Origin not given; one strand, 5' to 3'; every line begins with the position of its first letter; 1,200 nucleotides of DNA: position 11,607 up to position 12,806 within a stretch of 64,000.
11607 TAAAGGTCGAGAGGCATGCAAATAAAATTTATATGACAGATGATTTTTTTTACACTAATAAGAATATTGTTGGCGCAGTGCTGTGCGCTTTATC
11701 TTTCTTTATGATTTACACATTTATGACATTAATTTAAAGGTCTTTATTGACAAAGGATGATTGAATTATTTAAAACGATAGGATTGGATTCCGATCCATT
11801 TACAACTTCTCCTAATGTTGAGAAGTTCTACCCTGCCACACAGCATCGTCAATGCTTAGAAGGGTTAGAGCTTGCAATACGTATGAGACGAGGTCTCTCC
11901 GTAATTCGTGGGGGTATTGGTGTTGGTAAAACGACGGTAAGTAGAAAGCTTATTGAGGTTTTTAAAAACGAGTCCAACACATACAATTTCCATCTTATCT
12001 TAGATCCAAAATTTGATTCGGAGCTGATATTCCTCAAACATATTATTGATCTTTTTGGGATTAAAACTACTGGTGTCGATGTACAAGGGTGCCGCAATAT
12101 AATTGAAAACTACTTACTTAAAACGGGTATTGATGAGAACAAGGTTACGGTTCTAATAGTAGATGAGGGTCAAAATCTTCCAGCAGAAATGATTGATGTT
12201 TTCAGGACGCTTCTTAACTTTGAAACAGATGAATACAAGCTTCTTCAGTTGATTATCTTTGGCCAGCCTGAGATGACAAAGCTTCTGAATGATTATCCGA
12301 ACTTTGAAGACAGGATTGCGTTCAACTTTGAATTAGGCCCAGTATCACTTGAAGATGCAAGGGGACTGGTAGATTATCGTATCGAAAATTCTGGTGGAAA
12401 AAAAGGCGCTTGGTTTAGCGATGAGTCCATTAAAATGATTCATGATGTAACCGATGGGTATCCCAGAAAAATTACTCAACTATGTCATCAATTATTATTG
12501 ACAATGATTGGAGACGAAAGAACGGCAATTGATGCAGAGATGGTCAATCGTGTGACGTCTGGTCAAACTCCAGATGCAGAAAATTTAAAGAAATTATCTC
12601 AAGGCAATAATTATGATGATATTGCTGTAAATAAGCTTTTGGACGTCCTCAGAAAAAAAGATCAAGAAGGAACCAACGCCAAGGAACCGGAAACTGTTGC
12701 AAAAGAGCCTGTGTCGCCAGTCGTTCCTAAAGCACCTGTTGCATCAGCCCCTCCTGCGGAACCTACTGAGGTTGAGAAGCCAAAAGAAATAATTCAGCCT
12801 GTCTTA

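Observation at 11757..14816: Single 1019-aa polypeptide fusing an ExeA/MshM-type AAA ATPase to PilM- and PilN-like assembly modules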

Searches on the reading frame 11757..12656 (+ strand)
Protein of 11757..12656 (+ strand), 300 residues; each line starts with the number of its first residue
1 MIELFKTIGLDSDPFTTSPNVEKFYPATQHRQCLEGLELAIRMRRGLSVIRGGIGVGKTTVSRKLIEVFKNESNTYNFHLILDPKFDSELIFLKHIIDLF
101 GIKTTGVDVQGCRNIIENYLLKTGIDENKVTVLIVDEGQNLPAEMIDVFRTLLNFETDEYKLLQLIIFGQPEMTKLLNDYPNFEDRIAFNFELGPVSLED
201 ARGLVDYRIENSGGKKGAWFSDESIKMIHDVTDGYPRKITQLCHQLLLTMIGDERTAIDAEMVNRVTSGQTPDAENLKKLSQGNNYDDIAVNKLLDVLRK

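Call 49: search_dna_similar(query=window:11757-12656:+, collection=plasmids, mode=protein, max_rows=25, max_evalue=0.00001)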
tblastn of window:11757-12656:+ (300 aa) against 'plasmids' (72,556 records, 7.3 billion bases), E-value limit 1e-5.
Records with a match: 78; places in all: 91; records where one place covers at least 80% of the query: 59.
Best place of each record, by identity: <60% 78.
By first word of the organism name: Streptomyces 14; Rhodococcus 10; Nitratidesulfovibrio 4; Thioclava 4; Geobacillus 4; Roseobacter 4; Rhodovulum 3; Mycobacterium 3; Jannaschia 2; Rhizobium 2; and 26 more.
By predicted mobility (MOB-suite, as given by PLSDB): non-mobilizable 61; mobilizable 15; conjugative 2.
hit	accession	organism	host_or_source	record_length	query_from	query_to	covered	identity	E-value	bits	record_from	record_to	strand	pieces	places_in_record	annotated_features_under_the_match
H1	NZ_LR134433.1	Legionella adelaidensis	environmental,Cooling tower water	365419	2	278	92%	30.8%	5e-26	114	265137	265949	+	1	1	AAA family ATPase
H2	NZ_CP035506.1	Haematobacter massiliensis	single cell,human skin swab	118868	9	270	87%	30.2%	3e-20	98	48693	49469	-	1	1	AAA family ATPase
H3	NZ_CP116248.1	Nitratidesulfovibrio vulgaris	swine finishing facility waste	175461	9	259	84%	30.8%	1e-24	110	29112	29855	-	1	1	XrtA/PEP-CTERM system-associated ATPase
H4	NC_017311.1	Nitratidesulfovibrio vulgaris RCH1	-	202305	9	259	84%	30.8%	1e-24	110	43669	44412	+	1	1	XrtA/PEP-CTERM system-associated ATPase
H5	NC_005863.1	Nitratidesulfovibrio vulgaris str. Hildenborough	-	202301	9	259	84%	30.8%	1e-24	110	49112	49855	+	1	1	XrtA/PEP-CTERM system-associated ATPase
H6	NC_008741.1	Nitratidesulfovibrio vulgaris DP4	-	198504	9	259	84%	30.8%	2e-24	110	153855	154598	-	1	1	XrtA/PEP-CTERM system-associated ATPase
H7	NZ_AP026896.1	Aeromonas caviae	Microbe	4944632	9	276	89%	28.5%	6e-27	117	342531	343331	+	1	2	none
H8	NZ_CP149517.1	Thioclava sp. GXIMD4215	pure culture,mangrove soil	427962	9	268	87%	29.3%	3e-22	103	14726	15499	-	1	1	AAA family ATPase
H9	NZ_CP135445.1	Thioclava sp. FTW29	-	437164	9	268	87%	29.3%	6e-22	103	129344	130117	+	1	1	AAA family ATPase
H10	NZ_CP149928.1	Thioclava sp. GXIMD4216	pure culture,mangrove soil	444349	9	268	87%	29.3%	6e-22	103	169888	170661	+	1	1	AAA family ATPase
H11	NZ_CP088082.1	Ideonella dechloratans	Cell culture,Activated sludge, ...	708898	9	267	86%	29.4%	3e-24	109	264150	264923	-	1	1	AAA family ATPase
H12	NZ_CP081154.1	Aliiroseovarius sp. M344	-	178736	9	284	92%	27.4%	7e-18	91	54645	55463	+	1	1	AAA family ATPase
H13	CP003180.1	Sulfobacillus acidophilus DSM 10332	coal spoil heap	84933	1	273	91%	27.6%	2e-15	84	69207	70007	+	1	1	hypothetical protein (x2)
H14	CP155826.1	Thioclava sp. 'Guangxiensis'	Bruguiera gymnorhiza,pure ...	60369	5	266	87%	28.4%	1e-23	108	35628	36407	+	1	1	AAA family ATPase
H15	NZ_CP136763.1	Palleronia sp. LCG004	cell culture,Intertidal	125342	9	266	86%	28.5%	4e-19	95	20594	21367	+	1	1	AAA family ATPase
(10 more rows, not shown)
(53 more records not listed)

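Call 52: get_annotated_region(hit=H7, flank=9000)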
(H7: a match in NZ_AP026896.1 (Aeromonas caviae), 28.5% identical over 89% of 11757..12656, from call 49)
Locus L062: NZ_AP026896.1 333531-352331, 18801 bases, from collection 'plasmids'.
description: Aeromonas caviae strain KAM479 plasmid pKAM479_3, complete sequence
organism: Aeromonas caviae (NCBI taxid 648)
taxonomy: Bacteria; Pseudomonadota; Gammaproteobacteria; Aeromonadales; Aeromonadaceae; Aeromonas; Aeromonas caviae
host: -; source: Microbe; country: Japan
typing (MOB-suite, as given by PLSDB): non-mobilizable
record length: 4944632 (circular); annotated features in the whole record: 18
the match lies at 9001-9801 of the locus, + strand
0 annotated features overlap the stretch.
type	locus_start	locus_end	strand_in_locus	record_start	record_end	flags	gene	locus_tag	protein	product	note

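Call 54: search_protein_families(library=ncbifam, proteins=[L062:8983-9870:+, L062:7086-8831:+, L062:3588-4499:+, L062:4542-5417:+, L062:5417-6010:+, L062:6010-6657:+, L062:9819-11003:+, L062:11078-12790:+], max_evalue=0.00001)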
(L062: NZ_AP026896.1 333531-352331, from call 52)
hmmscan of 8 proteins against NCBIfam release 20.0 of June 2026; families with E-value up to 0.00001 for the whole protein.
L062:8983-9870:+ (295 aa): 1 family
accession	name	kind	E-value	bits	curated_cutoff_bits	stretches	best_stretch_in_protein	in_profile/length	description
TIGR03015.1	pepcterm_ATPase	hypoth_equivalog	5.5e-69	232.6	324.5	1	1-268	1-266/269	XrtA/PEP-CTERM system-associated ATPase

L062:7086-8831:+ (581 aa): 9 families
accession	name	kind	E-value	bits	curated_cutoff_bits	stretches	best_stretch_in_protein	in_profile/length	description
TIGR02519.1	pilus_MshL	equivalog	3.1e-83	279.1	250.2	1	246-557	2-290/290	pilus (MSHA type) biogenesis protein MshL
TIGR02517.1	type_II_gspD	equivalog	1.1e-49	169.5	351.35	1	186-562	265-595/600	type II secretion system secretin GspD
TIGR02515.1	IV_pilus_PilQ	subfamily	3.2e-40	138.4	284.35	1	245-558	137-428/428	type IV pilus secretin PilQ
NF010083.0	PRK13568.1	equivalog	2.7e-27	95.6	554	1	377-558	257-418/419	DNA uptake porin HofQ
TIGR02516.1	type_III_yscC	equivalog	1.8e-26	92.8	238.45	1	245-558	201-462/463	type III secretion system outer membrane ring subunit SctC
TIGR02520.1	pilus_B_mal_scr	equivalog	2.4e-22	79.2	287.65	2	179-309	172-303/513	PilN family type IVB pilus formation outer membrane protein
NF007851.2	PRK10560.1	exception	9.5e-21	74.1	598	1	374-558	246-410/412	DNA uptake porin HofQ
NF042912.1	Amuc_1098_fam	equivalog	9.1e-16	57.1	750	1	490-557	729-796/805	Amuc_1098 family type IV pilus outer membrane protein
NF011873.0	PRK15346.1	equivalog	1e-14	54.1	524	1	367-560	323-497/499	EscC/YscC/HrcC family type III secretion system outer membrane ring protein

L062:3588-4499:+ (303 aa): 0 families

L062:4542-5417:+ (291 aa): 0 families

L062:5417-6010:+ (197 aa): 0 families

L062:6010-6657:+ (215 aa): 0 families

L062:9819-11003:+ (394 aa): 6 families
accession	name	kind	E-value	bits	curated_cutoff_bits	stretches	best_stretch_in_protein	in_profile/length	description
TIGR02917.1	PEP_TPR_lipo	equivalog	2.5e-16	58.7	312.2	1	215-371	505-661/899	XrtA/PEP-CTERM system TPR-repeat protein PrsT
NF033758.1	gliding_GltE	equivalog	3.6e-07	29.5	225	0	204-298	81-175/411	adventurous gliding motility TPR repeat lipoprotein GltE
TIGR02521.1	type_IV_pilW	equivalog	1.4e-06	28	154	0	215-299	141-225/234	type IV pilus biogenesis/stability protein PilW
NF033920.0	C39_PA2778_fam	equivalog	1.5e-06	27.8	150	0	213-298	159-245/255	PA2778 family cysteine peptidase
TIGR03939.1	PGA_TPR_OMP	equivalog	1.9e-06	26.4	366.65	0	209-296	395-482/800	poly-beta-1,6 N-acetyl-D-glucosamine export porin PgaA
TIGR02552.1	LcrH_SycD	equivalog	5.2e-06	26.2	104.8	0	329-371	36-78/136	SycD/LcrH family type III secretion system chaperone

L062:11078-12790:+ (570 aa): 20 families
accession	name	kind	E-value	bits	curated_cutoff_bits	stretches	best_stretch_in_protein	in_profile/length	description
TIGR02538.1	type_IV_pilB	equivalog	1.2e-157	526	675.65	1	10-566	2-562/564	type IV-A pilus assembly ATPase PilB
TIGR02533.1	type_II_gspE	equivalog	3e-157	524.2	630.25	1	82-565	4-485/486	type II secretion system ATPase GspE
NF007755.0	PRK10436.1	equivalog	3.9e-128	428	617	1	87-565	14-458/465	type II secretion system protein GspE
NF053534.1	T4PilAsmATPsTfpB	equivalog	4.8e-127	424.8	850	1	50-565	64-581/584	type IV pilus assembly ATPase TfpB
NF041000.1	ATPase_ComGA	equivalog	1.1e-73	247.6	300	1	191-456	2-266/267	competence type IV pilus ATPase ComGA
TIGR01420.1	pilT_fam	subfamily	1.1e-51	176.1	319.1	1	189-458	2-271/343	PilT/PilU family type 4a pilus ATPase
TIGR02525.1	plasmid_TraJ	equivalog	2.7e-23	82.6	368.3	1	276-439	112-276/372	plasmid transfer ATPase TraJ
NF053729.1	c-di-GMP_motif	domain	8.1e-21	73.6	38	1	9-61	1-53/53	cyclic di-GMP-binding domain-containing protein, MshE-related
TIGR02524.1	dot_icm_DotB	equivalog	8.7e-20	71.2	463.3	1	300-434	119-258/358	Dot/Icm type IV secretion system ATPase DotB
NF008411.1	PRK11234.1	equivalog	8.4e-16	57.5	1170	1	8-155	482-627/723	cyclic di-3',5'-guanylate-activated glycosyltransferase NfrB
TIGR02782.1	TrbB_P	equivalog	2.9e-15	56.4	304.55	1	319-432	136-252/303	P-type conjugative transfer ATPase TrbB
NF058587.1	archaellum_moto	equivalog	2.9e-15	56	550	1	321-431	277-392/527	archaellum flagellar ATPase motor FlaI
TIGR03819.1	heli_sec_ATPase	hypoth_equivalog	3.8e-15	55.9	373.15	1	233-453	95-318/340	TadA family conjugal transfer-associated ATPase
TIGR02788.1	VirB11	equivalog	5.9e-14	51.8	249.95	1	319-437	144-267/308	P-type DNA transfer ATPase VirB11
NF010469.0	PRK13894.1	subfamily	1.2e-13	51.1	508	1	317-432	147-264/320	conjugal transfer ATPase TrbB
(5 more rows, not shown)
